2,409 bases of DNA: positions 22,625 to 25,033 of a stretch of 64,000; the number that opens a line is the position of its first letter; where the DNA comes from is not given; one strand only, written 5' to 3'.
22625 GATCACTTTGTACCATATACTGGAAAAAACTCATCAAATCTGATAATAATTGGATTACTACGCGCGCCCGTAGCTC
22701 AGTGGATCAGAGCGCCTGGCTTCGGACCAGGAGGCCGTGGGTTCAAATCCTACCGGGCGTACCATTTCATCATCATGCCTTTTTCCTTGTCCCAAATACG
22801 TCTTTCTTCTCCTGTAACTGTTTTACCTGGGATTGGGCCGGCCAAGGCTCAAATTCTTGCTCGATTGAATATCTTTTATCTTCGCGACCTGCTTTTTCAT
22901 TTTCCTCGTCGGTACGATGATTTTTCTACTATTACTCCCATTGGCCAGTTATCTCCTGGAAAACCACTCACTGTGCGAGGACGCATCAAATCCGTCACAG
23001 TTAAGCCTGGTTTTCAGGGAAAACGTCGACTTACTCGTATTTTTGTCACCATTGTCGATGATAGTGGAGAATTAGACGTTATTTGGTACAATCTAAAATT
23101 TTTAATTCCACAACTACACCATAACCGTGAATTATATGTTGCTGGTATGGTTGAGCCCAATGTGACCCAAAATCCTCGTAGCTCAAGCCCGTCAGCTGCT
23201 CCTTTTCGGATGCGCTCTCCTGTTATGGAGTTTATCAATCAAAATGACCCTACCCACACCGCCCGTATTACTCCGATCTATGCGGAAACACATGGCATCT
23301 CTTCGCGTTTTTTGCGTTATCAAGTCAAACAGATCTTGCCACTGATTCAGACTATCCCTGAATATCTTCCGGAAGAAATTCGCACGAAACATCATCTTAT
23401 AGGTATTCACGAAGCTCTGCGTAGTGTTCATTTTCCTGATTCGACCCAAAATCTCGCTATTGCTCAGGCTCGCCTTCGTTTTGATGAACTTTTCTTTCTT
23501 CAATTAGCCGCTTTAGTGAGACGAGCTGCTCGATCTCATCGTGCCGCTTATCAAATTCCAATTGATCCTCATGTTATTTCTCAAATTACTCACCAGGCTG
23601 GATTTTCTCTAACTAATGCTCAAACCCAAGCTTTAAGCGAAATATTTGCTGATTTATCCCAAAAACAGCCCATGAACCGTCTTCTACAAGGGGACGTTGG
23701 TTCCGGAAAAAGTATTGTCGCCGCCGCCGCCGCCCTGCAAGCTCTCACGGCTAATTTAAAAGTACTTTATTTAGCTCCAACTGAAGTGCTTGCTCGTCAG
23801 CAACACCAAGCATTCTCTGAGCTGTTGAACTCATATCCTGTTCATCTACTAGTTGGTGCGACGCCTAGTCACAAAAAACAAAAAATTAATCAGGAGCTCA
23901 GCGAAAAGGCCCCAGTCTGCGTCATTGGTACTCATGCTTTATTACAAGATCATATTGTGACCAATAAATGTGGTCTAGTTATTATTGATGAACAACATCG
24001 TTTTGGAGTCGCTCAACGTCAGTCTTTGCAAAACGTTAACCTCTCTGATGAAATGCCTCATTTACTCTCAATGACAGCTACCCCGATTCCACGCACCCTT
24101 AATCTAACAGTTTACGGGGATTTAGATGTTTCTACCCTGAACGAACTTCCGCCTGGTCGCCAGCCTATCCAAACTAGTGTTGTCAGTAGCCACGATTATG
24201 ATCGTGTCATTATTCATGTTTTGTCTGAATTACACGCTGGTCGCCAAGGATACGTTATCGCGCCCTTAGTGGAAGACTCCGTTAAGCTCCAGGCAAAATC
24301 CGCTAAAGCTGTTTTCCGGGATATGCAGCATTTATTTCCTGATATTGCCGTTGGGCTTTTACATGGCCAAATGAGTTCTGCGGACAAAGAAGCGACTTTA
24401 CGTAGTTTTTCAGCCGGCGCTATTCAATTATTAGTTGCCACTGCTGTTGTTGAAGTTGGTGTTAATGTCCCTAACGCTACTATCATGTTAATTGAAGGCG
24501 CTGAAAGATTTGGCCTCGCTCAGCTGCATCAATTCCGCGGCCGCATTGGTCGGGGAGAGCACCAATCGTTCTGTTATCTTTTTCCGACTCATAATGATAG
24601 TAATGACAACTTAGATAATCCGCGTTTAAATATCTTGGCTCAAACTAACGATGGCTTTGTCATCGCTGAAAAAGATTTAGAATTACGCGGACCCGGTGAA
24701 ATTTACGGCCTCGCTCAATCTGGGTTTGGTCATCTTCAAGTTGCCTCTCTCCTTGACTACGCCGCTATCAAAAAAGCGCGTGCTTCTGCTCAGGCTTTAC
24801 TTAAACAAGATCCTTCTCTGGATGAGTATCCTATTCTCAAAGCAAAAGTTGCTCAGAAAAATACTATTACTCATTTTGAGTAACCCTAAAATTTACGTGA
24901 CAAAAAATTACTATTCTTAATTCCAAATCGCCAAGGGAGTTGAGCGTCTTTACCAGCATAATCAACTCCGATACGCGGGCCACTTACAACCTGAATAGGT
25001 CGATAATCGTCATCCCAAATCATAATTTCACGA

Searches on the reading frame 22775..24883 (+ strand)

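Call 29: search_protein_families(library=ncbifam, proteins=[window:22775-24883:+], max_evalue=0.00001)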
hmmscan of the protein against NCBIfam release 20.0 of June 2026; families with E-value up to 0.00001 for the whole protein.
window:22775-24883:+ (702 aa): 30 families (the best 25 are shown)
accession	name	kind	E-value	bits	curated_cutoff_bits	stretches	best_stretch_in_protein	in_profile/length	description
NF008168.0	PRK10917.2-2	equivalog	2.6e-228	760.2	718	1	8-695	107-784/795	ATP-dependent DNA helicase RecG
NF008165.0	PRK10917.1-3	equivalog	3.2e-216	720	711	1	8-695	4-681/692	ATP-dependent DNA helicase RecG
NF008170.0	PRK10917.2-4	equivalog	5.7e-207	689.4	975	1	6-696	125-816/826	ATP-dependent DNA helicase RecG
TIGR00643.1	recG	equivalog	3.3e-194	647.2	659.4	1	32-671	2-628/629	ATP-dependent DNA helicase RecG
NF008163.0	PRK10917.1-1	equivalog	1.3e-181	605.4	796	1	10-683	7-675/692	ATP-dependent DNA helicase RecG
NF008164.0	PRK10917.1-2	equivalog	4.2e-167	557.5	785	1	10-683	11-678/704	ATP-dependent DNA helicase RecG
NF008166.0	PRK10917.1-4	equivalog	6.5e-165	550.1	864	1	24-683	23-688/705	ATP-dependent DNA helicase RecG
NF008167.0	PRK10917.2-1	equivalog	9.2e-164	546.4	995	1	22-694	14-731/744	ATP-dependent DNA helicase RecG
TIGR00580.2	mfd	equivalog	8.2e-105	352.1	800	1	250-650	405-798/907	transcription-repair coupling factor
NF008169.0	PRK10917.2-3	equivalog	6.5e-88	295.8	555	1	25-670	8-601/610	ATP-dependent DNA helicase RecG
NF007966.0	PRK10689.1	equivalog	4.3e-71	240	1329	1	251-651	573-966/1148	transcription-repair coupling factor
NF004070.0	PRK05580.2-2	equivalog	4.3e-12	45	921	1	264-414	182-329/729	primosomal protein N'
TIGR00595.1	priA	equivalog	5.3e-12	45.1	230.35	1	303-416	1-111/509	replication restart helicase PriA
NF010337.0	PRK13766.1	equivalog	1.5e-10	39.9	610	1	308-410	39-144/781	Hef nuclease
TIGR01587.1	cas3_core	equivalog_domain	2.7e-10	39.9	102.45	1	402-593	128-318/358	CRISPR-associated helicase Cas3'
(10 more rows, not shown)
